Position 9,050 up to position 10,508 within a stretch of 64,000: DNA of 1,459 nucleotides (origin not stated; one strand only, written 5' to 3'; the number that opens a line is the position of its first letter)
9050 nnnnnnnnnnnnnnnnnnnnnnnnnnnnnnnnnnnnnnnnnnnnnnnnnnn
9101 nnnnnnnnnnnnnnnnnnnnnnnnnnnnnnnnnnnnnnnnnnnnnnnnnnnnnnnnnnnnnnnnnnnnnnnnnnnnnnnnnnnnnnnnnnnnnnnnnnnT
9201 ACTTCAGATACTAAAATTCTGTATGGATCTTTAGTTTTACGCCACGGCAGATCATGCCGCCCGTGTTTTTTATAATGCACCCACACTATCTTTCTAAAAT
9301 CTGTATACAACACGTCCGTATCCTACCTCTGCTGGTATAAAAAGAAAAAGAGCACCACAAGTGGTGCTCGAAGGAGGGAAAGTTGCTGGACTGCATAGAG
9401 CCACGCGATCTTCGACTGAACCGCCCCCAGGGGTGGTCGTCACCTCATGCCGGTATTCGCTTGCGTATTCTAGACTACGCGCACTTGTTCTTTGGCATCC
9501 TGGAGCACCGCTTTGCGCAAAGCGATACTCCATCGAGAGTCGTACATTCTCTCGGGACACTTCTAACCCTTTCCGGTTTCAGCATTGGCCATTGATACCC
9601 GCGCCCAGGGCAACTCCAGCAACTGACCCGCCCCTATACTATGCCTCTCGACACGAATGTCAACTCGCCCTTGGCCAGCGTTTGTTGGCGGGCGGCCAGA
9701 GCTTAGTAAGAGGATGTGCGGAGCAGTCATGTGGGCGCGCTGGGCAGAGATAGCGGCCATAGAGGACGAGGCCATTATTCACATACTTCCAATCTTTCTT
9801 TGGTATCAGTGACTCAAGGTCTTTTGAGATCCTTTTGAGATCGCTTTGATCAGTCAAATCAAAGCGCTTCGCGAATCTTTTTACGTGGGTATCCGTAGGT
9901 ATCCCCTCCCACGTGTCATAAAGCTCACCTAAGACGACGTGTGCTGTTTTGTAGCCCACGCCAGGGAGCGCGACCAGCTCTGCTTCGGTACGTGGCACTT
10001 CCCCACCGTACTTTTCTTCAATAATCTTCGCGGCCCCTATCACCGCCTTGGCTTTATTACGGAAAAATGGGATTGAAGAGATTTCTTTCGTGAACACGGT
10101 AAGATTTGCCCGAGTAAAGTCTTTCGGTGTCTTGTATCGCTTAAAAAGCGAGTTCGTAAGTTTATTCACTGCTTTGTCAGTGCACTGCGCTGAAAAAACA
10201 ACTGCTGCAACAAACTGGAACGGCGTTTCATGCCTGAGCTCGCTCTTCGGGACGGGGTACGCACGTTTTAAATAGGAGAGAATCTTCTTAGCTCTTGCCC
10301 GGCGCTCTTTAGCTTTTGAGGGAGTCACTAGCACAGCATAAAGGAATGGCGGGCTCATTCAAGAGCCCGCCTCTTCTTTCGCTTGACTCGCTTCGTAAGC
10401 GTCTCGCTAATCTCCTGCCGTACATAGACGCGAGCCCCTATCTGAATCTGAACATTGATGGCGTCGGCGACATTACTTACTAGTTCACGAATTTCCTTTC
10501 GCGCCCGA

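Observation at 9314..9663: Promoter- and terminator-bounded ~290-nt candidate sRNA between nth and mutY-like genes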

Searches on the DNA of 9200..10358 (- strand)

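Call 4: search_rna_families(source=window, start=9200, end=9800, threshold=evalue, max_evalue=10, show_alignments=3)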
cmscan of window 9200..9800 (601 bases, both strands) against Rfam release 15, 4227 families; matches with E-value up to 10: 1.
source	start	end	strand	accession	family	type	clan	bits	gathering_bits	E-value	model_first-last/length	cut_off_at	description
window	9394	9451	-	RF03078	chrB-a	Cis-reg;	-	17.8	43.9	1.4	1-80/80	no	chrB-a RNA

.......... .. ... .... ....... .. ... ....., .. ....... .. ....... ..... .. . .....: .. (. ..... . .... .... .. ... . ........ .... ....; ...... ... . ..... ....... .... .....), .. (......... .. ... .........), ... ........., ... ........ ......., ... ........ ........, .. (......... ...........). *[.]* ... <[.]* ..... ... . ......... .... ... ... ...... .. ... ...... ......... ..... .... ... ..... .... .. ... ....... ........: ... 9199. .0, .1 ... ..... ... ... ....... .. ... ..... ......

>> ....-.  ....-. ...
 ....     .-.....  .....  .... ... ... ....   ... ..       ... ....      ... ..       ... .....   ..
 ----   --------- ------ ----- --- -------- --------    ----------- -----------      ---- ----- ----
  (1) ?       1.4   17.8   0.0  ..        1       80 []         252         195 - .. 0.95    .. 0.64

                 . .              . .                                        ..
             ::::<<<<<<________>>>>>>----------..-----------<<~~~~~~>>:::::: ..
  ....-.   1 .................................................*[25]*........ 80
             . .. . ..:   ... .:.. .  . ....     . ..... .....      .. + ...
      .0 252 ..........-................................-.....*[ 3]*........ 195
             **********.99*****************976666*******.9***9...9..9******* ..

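Call 16: search_rna_families(sources=[L076, L002, L004], threshold=evalue, max_evalue=1, show_alignments=3)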
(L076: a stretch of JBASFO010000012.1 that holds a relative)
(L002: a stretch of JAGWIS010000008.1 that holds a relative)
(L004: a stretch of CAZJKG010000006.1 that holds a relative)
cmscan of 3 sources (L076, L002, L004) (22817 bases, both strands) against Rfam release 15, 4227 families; matches with E-value up to 1: 3.
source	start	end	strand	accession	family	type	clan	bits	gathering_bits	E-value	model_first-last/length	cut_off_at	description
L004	5464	5528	+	RF02844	RefA9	Gene; antisense;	-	31.7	49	0.24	1-64/64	no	Enterococcus sRNA A9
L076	3205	3292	+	RF03080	RT-9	Gene; sRNA;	-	29.1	46.1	0.46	1-92/92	no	RT-9 RNA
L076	6466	6505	+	RF01420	snoR113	Gene; snRNA; snoRNA; CD-box;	-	22.4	47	0.96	1-103/103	no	Small nucleolar RNA snoR113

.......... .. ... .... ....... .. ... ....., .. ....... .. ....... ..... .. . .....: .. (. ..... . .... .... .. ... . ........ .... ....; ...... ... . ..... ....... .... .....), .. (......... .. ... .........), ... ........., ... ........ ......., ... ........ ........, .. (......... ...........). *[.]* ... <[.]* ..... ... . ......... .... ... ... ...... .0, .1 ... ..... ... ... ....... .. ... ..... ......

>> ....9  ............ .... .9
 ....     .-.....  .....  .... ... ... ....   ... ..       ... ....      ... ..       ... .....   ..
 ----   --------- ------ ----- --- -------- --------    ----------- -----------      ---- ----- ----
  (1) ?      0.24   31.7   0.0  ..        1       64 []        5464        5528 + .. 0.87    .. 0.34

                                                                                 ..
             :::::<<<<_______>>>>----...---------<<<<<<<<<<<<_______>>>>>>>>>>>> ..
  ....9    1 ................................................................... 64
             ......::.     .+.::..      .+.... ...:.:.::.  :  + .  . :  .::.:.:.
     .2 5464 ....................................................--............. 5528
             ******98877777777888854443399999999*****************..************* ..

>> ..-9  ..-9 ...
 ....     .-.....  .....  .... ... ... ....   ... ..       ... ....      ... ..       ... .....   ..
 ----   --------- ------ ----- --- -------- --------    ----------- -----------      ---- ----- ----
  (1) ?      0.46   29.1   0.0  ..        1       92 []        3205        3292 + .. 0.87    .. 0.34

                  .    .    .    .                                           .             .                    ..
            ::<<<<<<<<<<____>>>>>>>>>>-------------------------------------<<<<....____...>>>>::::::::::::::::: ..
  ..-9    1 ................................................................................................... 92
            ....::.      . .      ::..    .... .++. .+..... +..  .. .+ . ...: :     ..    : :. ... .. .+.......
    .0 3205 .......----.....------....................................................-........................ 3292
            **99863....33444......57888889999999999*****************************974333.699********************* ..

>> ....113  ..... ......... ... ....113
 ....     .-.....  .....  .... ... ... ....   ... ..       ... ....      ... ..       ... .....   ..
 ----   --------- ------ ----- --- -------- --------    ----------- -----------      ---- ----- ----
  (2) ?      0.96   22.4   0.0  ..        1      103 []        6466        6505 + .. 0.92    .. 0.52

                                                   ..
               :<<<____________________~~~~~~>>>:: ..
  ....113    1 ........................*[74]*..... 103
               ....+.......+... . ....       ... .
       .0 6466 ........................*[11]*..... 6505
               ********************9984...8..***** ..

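Call 35: search_dna_similar(query=window:9314-9663:-, collection=phages, mode=distant, max_evalue=0.01)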
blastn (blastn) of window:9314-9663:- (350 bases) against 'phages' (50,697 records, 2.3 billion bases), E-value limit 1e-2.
No match.

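Call 36: search_dna_similar(query=window:9314-9663:-, collection=plasmids, mode=distant, max_evalue=0.01)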
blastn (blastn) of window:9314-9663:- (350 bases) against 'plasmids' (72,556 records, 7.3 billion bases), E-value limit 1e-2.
No match.

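Call 44: build_rna_model(alignment_id=A3, structure=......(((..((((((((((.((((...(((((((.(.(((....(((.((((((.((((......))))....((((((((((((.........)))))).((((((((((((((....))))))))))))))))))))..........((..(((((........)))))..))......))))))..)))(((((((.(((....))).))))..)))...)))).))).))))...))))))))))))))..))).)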
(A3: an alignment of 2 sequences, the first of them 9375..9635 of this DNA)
Model R2 built from alignment A3 (2 sequences, 261 columns); structure: as given.
model positions 261; base pairs 84; branch points 4; effective number of sequences 0.61; information 0.59 bits per position. Calibrated on 0.2 Mb of random sequence (short: E-values are rough).
structure used (alignment columns):
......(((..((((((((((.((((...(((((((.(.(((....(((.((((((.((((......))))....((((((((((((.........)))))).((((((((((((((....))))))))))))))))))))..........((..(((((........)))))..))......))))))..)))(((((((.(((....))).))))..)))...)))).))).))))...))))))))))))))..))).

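Call 46: search_with_rna_model(model_id=R2, sources=[window, L001, L002, L003, L004, L005, L006, L007, L008, L009, L010, L011, L012, L013, L014, L015, L016, L017, L018, L019, L020, L021, L022, L023, L024, L025, L026, L027, L028, L029, L030, L031, L032, L033, L034, L035, L036, L037, L038, L039, L040, L041, L042, L043, L044, L045, L046, L047, L048, L049, L050, L051, L052, L053, L054, L055, L056, L057, L058, L059, L060, L061, L062, L063, L064, L065, L066, L067, L068, L069, L070, L071, L072, L073, L074, L075, L076, L077, L078, L079, L080, L081, L082, L083], max_evalue=10)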
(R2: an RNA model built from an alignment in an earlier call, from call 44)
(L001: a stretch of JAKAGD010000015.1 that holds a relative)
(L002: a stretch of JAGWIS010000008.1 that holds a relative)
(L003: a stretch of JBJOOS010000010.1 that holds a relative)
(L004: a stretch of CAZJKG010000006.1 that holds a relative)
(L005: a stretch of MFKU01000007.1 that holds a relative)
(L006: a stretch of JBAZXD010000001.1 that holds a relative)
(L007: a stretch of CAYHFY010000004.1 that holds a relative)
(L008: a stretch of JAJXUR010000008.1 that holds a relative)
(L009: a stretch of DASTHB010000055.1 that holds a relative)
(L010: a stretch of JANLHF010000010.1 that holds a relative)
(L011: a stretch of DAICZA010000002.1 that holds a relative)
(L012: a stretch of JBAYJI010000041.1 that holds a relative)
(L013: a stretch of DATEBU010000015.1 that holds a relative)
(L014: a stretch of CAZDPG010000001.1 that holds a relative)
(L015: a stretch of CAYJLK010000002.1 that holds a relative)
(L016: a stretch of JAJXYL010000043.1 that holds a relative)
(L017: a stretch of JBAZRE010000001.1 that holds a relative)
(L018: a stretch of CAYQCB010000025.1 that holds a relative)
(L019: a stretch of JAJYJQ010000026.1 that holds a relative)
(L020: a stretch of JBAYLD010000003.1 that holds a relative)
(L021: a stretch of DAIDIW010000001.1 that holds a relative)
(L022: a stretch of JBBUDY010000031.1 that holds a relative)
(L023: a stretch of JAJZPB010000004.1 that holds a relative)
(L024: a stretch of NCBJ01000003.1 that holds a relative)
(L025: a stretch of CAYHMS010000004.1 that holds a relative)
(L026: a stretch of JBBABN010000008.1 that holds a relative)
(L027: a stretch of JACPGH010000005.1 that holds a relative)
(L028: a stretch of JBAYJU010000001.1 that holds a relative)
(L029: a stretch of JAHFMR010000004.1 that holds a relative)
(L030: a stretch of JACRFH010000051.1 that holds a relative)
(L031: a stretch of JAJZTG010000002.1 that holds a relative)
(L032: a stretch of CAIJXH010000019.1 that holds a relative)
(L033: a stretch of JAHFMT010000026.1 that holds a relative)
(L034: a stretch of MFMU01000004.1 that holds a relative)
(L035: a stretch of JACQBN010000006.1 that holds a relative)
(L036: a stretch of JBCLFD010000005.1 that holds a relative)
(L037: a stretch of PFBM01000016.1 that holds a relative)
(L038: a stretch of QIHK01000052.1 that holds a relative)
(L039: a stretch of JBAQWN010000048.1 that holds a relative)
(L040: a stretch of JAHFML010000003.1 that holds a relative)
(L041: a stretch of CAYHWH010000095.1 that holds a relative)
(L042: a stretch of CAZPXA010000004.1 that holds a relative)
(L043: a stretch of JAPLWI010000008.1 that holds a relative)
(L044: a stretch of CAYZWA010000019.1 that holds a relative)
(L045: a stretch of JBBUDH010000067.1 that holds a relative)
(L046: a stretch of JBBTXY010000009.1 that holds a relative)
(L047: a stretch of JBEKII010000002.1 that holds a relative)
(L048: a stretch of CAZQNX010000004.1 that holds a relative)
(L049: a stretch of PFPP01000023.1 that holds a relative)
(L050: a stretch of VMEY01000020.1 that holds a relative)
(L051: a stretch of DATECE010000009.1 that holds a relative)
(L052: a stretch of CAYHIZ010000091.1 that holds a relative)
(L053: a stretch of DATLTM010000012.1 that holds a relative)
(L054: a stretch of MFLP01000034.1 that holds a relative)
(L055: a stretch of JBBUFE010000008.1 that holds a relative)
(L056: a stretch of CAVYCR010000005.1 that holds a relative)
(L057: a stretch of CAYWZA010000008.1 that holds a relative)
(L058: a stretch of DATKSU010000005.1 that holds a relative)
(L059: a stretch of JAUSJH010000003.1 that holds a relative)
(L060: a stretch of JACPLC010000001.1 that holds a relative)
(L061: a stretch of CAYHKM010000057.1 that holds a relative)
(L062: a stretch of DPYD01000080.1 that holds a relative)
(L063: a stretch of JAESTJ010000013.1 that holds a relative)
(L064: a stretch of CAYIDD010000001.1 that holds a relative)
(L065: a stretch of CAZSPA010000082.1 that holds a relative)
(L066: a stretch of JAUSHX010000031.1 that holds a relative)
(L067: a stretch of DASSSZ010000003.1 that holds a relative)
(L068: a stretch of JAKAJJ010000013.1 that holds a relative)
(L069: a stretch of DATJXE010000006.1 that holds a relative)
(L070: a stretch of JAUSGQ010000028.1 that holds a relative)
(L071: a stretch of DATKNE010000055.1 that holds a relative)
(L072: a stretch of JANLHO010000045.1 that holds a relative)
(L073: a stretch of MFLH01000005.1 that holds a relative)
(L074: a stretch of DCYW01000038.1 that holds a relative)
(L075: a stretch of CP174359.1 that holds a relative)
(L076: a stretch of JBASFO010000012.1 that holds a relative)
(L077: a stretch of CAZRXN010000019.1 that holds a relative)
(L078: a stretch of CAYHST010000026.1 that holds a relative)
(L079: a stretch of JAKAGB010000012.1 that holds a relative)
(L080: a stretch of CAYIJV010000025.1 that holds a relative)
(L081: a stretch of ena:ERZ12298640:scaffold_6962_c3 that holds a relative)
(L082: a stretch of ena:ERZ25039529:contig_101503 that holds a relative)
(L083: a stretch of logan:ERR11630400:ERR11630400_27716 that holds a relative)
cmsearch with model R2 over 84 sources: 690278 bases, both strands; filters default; matches with E-value up to 10: 35.
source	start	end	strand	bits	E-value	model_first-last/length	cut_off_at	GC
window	9375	9635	-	328.4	4.5e-98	1-261/261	no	0.57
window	9501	9532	+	20.8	0.00036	104-135/261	no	0.56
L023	2373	2505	-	15.9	0.011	1-261/261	no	0.66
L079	4246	4291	-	14.7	0.027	1-261/261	no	0.74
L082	3770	3858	+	13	0.088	1-261/261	no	0.69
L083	1438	1526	+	13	0.088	1-261/261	no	0.69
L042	6228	6257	+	11.4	0.26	105-134/261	no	0.87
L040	6947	6974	+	10.8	0.41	106-133/261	no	0.93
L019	6646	6675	+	9.9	0.75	105-134/261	no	0.7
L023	2247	2294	+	9.7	0.91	1-261/261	no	0.69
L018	3126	3192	-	9.2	1.3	1-261/261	no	0.6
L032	1376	1421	+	9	1.4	1-261/261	no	0.76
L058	5733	5783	+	9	1.5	1-261/261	no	0.71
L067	3361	3410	+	8.8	1.6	1-261/261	no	0.62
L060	6287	6332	+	8.8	1.7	1-261/261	no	0.63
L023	4357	4404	-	8.7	1.8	1-261/261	no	0.71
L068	2230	2277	-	8.6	1.9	1-261/261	no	0.73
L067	5564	5589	+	8.3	2.3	107-132/261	no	0.85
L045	4777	4797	-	8.2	2.6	198-218/261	no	0.81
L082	4571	4603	-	8.1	2.7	1-261/261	no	0.61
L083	2239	2271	-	8.1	2.7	1-261/261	no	0.61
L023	2259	2293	-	7.9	3.1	1-261/261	no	0.66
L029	3442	3481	-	7.8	3.4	1-261/261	no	0.68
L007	5388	5458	-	7.6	3.9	1-261/261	no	0.76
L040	6719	6771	+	7.1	5.4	1-261/261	no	0.55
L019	6499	6537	+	7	6.1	1-261/261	no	0.72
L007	4333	4361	-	6.8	6.8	105-134/261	no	0.83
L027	792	850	-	6.8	6.8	1-261/261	no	0.61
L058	2328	2376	-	6.7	7.5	1-261/261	no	0.71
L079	394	448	-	6.6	7.7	1-261/261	no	0.69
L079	3112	3160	+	6.5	8.4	1-261/261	no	0.69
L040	6606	6632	+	6.5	8.6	103-135/261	no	0.89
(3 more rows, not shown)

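Call 53: search_rna_families(source=L036, start=4550, end=5000, threshold=evalue, max_evalue=10, show_alignments=2)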
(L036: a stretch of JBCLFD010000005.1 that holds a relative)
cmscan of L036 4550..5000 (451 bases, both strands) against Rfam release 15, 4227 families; matches with E-value up to 10: 2.
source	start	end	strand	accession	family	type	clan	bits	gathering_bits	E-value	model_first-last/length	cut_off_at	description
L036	4812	4905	+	RF01772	rnk_pseudo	Cis-reg; leader;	-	24.6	55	0.051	1-108/108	no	Pseudomonas rnk leader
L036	4944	4982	+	RF01382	HIV-1_SL4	Cis-reg;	-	15.3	31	2.1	1-20/20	no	HIV-1 stem-loop 4 packaging signal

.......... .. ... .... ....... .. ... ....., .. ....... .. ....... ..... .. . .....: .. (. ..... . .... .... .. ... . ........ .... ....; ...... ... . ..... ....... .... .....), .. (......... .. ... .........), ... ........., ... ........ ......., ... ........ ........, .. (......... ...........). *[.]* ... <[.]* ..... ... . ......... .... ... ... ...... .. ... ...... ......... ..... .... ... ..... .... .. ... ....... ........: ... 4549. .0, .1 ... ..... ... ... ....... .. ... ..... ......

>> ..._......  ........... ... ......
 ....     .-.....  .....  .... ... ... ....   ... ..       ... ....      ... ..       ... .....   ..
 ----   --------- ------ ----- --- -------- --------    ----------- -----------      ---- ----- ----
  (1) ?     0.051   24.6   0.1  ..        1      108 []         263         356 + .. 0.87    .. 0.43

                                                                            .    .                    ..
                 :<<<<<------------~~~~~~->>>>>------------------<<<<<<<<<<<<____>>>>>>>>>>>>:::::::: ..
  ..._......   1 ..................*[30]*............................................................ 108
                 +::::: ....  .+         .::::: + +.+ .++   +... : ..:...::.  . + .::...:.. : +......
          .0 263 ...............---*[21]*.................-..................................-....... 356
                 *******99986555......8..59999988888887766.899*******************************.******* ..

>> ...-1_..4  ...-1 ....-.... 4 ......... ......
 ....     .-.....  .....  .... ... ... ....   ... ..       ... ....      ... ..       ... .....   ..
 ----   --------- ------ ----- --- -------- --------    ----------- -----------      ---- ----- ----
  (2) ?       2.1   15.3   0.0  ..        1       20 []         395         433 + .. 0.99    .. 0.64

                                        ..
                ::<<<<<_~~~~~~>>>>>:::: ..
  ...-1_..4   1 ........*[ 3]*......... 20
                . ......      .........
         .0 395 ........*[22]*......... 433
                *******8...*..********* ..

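Call 62: search_rna_families(source=window, start=9338, end=9636, threshold=evalue, max_evalue=10, show_alignments=0)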
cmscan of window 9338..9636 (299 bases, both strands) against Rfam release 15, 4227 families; matches with E-value up to 10: 3.
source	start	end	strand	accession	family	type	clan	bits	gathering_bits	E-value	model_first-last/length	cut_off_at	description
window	9394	9451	-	RF03078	chrB-a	Cis-reg;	-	17.8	43.9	0.7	1-80/80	no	chrB-a RNA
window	9500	9533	-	RF04236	mir-1285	Gene; miRNA;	-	13.5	56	7.5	1-68/68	no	mir-1285 microRNA precursor family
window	9338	9368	-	RF02843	RefA5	Gene; antisense;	-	12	91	7.1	1-32/68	3'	Enterococcus sRNA A5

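Call 74: search_rna_families(source=L038, start=4650, end=5000, threshold=evalue, max_evalue=10)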
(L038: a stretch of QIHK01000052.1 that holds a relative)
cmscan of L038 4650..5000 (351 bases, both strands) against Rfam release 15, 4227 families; matches with E-value up to 10: 6.
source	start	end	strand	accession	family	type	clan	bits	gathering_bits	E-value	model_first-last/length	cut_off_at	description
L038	4936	4983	+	RF00460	U1A_PIE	Cis-reg;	-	17.4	50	0.71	1-74/74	no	U1A polyadenylation inhibition element (PIE)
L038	4939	4984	-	RF02057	STnc40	Gene; sRNA;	-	16.5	45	3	21-68/70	no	Salmonella enterica sRNA STnc40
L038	4933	4999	-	RF02059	STnc50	Gene; sRNA;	-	14.9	55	8.8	1-84/84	no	Salmonella enterica sRNA STnc40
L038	4808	4857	+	RF00284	SNORD74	Gene; snRNA; snoRNA; CD-box;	CL00069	13.8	41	3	1-80/80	no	Small nucleolar RNA SNORD74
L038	4939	4963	+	RF00106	RNAI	Gene; antisense;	-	12.3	47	9.3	74-98/102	no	RNAI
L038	4655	4691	+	RF01505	Afu_264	Gene; snRNA; snoRNA; CD-box;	-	12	40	8.9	67-103/103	no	A. fumigatus snoRNA Afu_264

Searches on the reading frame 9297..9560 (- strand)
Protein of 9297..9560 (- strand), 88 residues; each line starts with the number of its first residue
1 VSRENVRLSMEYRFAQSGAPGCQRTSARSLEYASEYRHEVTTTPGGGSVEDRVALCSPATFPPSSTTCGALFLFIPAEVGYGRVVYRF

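Call 9: search_protein_families(library=pfam, proteins=[window:9297-9560:-])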
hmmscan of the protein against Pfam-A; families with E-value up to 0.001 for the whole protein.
window:9297-9560:- (88 aa): 0 families

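Call 40: list_cluster_members(proteins=[P0001, window:9297-9560:-, window:9361-9750:+, window:8492-9313:-])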
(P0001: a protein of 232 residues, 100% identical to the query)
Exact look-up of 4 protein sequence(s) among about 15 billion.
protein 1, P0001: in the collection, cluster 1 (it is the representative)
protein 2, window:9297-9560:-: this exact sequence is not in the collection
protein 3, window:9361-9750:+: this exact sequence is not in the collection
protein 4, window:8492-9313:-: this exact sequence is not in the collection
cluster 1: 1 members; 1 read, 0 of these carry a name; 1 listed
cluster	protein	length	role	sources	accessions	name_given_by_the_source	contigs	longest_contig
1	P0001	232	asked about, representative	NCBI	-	-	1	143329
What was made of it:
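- It is not in the 15-billion-protein collection as an exact sequence (call 40).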
